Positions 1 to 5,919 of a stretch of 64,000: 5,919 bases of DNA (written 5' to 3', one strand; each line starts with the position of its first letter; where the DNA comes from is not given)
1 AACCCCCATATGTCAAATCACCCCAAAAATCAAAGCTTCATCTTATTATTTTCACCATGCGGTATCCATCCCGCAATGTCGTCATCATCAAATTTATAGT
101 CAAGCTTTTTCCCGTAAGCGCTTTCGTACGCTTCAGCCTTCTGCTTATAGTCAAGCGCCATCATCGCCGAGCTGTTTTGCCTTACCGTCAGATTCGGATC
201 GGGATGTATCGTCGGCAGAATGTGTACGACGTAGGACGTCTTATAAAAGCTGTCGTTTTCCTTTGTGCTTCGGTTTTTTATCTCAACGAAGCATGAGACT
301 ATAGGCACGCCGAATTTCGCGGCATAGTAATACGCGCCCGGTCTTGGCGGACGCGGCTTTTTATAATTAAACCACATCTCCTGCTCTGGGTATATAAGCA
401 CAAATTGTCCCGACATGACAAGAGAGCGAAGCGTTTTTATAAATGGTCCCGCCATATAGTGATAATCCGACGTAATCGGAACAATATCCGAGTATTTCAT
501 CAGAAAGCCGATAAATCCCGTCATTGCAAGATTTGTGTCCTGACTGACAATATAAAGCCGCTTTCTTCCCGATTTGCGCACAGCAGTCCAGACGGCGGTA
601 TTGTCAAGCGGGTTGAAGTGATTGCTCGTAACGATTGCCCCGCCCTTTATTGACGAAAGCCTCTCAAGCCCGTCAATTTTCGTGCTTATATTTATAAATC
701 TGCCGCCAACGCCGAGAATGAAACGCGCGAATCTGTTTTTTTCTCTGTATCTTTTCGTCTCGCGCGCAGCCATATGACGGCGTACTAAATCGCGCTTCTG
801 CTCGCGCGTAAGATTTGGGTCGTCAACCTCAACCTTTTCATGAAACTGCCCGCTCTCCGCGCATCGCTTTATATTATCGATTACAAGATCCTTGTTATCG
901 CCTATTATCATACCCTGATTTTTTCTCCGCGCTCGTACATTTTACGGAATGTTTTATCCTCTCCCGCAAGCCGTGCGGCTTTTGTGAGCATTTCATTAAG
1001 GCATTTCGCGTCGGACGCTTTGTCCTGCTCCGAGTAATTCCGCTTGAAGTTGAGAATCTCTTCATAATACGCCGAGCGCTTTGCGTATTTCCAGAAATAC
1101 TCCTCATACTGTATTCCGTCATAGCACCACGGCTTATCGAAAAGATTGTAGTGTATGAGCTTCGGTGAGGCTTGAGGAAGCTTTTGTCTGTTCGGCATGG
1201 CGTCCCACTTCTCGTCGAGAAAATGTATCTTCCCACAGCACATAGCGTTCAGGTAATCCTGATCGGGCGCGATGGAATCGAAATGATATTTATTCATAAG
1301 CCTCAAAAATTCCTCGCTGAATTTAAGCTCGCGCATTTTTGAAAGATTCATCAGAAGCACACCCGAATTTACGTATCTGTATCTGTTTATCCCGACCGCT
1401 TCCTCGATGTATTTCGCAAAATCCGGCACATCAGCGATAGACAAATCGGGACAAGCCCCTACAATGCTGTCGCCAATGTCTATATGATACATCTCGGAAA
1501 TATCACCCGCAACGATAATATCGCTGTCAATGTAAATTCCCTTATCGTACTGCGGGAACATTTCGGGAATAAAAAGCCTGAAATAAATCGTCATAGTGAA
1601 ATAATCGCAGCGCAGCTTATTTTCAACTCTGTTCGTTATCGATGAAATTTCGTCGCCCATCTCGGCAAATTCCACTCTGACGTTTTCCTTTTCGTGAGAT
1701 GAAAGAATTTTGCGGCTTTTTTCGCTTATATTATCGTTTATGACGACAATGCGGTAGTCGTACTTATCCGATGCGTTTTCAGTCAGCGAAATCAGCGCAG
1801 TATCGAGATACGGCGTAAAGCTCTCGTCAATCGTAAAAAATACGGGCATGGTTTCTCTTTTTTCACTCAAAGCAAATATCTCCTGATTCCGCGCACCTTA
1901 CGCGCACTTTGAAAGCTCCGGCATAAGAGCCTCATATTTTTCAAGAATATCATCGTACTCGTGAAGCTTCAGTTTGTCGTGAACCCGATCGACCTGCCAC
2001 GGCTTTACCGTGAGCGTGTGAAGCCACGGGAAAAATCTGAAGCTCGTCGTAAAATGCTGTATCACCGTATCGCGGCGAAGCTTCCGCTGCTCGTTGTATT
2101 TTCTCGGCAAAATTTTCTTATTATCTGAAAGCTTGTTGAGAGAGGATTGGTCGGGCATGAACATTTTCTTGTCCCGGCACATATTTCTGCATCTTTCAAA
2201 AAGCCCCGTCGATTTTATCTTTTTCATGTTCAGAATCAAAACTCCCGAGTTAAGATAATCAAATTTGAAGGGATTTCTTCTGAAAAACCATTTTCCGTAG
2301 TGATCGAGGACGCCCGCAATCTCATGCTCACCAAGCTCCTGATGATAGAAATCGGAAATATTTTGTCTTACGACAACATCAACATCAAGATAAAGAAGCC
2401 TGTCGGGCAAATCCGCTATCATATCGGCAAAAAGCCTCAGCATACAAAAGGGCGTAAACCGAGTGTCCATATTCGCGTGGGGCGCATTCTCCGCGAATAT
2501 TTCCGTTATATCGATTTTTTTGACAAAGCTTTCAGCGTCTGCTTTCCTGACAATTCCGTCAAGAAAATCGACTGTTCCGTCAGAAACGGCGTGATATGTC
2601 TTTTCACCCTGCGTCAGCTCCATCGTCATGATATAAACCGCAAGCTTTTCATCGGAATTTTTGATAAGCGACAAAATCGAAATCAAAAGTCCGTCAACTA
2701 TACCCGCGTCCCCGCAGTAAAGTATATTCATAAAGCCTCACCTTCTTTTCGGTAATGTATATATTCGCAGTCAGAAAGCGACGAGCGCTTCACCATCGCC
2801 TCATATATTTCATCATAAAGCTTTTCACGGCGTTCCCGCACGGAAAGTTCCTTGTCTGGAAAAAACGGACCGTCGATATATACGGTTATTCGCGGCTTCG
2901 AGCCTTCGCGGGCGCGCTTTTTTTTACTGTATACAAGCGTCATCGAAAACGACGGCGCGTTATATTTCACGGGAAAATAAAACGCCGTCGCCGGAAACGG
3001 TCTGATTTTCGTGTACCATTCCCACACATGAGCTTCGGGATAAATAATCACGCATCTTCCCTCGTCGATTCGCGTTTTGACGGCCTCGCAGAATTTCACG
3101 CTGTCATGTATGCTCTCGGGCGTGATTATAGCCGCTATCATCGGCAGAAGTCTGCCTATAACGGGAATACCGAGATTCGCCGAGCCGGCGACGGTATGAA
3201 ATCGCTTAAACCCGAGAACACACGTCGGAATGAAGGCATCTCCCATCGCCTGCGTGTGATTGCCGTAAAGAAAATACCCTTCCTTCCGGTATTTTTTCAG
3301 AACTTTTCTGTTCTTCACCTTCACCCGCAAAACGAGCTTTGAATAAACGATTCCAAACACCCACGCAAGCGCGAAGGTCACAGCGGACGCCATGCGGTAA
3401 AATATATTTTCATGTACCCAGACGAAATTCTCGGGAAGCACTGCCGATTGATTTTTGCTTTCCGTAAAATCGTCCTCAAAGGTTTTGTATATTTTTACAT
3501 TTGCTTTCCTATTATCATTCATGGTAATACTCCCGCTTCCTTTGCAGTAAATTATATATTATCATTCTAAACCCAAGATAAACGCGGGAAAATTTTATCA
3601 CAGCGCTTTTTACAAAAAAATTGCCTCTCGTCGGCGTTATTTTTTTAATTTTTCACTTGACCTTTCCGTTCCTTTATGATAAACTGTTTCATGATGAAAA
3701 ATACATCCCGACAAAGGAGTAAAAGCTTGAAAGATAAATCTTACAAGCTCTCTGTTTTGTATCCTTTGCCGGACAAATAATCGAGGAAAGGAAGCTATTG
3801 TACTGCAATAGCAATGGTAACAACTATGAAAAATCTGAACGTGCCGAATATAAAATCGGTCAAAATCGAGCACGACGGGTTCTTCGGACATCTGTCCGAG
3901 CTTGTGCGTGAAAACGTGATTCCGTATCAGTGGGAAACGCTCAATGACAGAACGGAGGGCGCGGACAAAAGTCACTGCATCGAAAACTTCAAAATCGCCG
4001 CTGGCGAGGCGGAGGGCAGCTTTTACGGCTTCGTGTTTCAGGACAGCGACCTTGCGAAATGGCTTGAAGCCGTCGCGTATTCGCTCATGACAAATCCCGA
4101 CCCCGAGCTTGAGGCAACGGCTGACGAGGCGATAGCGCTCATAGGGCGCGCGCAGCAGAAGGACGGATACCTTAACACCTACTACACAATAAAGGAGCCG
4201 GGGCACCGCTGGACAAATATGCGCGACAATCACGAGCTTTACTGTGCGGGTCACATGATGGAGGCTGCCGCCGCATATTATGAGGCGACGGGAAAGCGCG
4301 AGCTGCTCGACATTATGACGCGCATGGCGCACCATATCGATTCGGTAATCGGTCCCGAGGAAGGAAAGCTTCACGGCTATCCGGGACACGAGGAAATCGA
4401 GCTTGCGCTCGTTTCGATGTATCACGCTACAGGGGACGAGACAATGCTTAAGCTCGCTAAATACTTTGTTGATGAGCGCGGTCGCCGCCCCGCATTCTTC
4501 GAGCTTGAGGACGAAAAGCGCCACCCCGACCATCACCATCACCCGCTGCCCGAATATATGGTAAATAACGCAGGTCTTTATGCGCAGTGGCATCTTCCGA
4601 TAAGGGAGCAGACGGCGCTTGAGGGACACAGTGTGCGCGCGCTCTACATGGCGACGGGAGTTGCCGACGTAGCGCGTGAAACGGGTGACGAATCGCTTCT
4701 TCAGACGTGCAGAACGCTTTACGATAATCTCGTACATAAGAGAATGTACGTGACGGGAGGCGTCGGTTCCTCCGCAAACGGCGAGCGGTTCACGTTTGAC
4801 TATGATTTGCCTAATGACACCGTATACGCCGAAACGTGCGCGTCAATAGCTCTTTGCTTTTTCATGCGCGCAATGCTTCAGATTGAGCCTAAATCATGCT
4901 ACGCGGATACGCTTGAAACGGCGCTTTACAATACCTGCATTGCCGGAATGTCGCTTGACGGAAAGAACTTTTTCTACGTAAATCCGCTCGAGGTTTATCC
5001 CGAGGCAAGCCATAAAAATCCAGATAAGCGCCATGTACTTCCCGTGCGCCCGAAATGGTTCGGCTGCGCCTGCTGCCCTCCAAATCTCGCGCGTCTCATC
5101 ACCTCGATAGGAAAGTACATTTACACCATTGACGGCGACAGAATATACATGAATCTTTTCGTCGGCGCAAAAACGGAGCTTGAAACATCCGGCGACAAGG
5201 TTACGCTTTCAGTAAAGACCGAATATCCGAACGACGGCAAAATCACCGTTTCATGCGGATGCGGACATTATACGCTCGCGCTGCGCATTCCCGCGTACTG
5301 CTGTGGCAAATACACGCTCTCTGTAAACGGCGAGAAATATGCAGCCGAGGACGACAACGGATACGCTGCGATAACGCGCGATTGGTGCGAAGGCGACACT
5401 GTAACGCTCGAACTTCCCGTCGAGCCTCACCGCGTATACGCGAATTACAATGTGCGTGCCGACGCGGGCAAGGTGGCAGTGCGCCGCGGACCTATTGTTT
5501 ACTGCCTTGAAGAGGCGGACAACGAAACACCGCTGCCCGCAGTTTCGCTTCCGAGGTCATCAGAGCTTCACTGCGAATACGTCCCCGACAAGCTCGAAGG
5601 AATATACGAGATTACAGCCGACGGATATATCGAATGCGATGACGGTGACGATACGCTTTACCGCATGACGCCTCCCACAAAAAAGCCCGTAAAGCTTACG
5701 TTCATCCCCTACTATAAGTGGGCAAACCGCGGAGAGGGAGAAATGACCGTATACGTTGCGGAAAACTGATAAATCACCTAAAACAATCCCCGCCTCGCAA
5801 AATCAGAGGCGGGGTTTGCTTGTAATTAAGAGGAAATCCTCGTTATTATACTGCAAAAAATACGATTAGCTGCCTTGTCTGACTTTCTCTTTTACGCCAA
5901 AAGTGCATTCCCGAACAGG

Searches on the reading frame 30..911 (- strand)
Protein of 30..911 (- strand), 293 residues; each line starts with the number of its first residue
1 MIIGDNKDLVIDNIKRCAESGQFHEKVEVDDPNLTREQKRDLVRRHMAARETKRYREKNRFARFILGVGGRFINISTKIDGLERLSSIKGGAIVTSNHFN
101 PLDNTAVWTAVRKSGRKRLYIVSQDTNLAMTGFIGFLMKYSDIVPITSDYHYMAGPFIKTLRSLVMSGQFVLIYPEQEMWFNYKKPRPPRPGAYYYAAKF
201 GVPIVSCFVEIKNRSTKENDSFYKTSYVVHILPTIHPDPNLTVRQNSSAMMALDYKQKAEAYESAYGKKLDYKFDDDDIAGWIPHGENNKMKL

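Call 77: search_protein_families(library=pfam, proteins=[window:30-911:-], max_evalue=0.00001)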
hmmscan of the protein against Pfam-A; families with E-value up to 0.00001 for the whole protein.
window:30-911:- (293 aa): 1 family
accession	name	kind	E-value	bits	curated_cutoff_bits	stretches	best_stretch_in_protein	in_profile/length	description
PF01553.26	Acyltransferase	-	8.6e-15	55.1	23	1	78-208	3-130/132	Acyltransferase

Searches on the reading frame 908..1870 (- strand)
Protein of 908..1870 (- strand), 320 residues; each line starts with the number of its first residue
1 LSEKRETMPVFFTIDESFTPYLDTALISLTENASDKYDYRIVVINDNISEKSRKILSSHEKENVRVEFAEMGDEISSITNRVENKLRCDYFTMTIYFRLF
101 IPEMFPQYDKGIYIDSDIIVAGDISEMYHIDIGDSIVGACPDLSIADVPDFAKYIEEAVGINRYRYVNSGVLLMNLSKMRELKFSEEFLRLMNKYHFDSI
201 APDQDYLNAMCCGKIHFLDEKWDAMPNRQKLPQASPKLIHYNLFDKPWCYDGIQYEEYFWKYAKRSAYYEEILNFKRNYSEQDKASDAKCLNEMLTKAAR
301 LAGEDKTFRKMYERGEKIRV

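Call 77: search_protein_families(library=pfam, proteins=[window:908-1870:-], max_evalue=0.00001)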
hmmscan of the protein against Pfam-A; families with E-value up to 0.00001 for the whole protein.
window:908-1870:- (320 aa): 2 families
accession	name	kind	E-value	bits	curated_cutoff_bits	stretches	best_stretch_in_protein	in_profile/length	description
PF01501.26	Glyco_transf_8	-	1.5e-43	149.7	24.3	1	10-250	2-251/253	Glycosyl transferase family 8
PF18404.7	Glyco_transf_24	-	3.2e-06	27.2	25.7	1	38-210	30-204/268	Glucosyltransferase 24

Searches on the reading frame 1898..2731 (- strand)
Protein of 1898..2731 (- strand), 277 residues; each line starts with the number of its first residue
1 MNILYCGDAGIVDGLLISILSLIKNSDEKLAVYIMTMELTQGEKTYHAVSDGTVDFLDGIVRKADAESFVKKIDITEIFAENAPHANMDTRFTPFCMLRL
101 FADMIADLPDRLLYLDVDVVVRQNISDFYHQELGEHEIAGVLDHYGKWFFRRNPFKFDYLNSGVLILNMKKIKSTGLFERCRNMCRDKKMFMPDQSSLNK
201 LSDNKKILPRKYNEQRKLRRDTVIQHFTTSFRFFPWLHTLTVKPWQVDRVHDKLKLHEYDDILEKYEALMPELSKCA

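Call 77: search_protein_families(library=pfam, proteins=[window:1898-2731:-], max_evalue=0.00001)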
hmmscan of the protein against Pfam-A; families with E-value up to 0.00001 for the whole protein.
window:1898-2731:- (277 aa): 1 family
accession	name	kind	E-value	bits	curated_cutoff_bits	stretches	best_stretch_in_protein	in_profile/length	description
PF01501.26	Glyco_transf_8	-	2.6e-17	63.7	24.3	1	2-246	1-250/253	Glycosyl transferase family 8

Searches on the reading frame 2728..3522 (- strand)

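Call 77: search_protein_families(library=pfam, proteins=[window:2728-3522:-], max_evalue=0.00001)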
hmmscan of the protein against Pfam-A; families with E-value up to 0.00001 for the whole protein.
window:2728-3522:- (264 aa): 1 family
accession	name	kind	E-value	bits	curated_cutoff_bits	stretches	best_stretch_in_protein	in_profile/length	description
PF01553.26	Acyltransferase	-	5.1e-06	26.8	23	1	66-181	1-116/132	Acyltransferase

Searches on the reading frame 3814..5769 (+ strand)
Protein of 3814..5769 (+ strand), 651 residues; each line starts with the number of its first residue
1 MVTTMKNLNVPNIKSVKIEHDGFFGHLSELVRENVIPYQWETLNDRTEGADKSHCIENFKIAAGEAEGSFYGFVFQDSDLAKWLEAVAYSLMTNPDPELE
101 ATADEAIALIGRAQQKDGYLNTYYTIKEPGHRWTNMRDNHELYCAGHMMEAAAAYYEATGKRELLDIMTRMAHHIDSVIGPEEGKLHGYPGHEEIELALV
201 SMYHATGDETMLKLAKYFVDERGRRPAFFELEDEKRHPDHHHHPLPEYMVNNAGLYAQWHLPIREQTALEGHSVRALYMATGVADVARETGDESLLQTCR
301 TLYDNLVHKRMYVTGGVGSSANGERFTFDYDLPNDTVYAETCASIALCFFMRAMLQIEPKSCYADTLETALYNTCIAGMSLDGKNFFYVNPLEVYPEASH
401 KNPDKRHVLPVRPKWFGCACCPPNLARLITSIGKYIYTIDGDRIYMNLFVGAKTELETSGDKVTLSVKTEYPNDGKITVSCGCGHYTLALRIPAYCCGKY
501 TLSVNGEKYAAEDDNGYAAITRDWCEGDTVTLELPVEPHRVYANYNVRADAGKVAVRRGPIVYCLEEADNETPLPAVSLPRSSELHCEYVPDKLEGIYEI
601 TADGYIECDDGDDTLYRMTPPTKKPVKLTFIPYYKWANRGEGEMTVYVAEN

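Call 77: search_protein_families(library=pfam, proteins=[window:3814-5769:+], max_evalue=0.00001)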
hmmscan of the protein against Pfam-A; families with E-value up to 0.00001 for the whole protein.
window:3814-5769:+ (651 aa): 3 families
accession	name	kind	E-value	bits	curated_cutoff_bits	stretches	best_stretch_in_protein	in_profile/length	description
PF07944.18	Beta-AFase-like_GH127_cat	-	5.6e-112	374.9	24.9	1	20-433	5-375/376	Beta-L-arabinofuranosidase, GH127 catalytic domain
PF20737.2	Glyco_hydro127C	-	9.3e-26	89.8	23.7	1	538-648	1-70/71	Glycoside hydrolase family 127 C-terminal domain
PF20736.2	Glyco_hydro127M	-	3.8e-19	69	24.2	1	444-535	2-94/95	Beta-L-arabinofuranosidase, GH127 middle domain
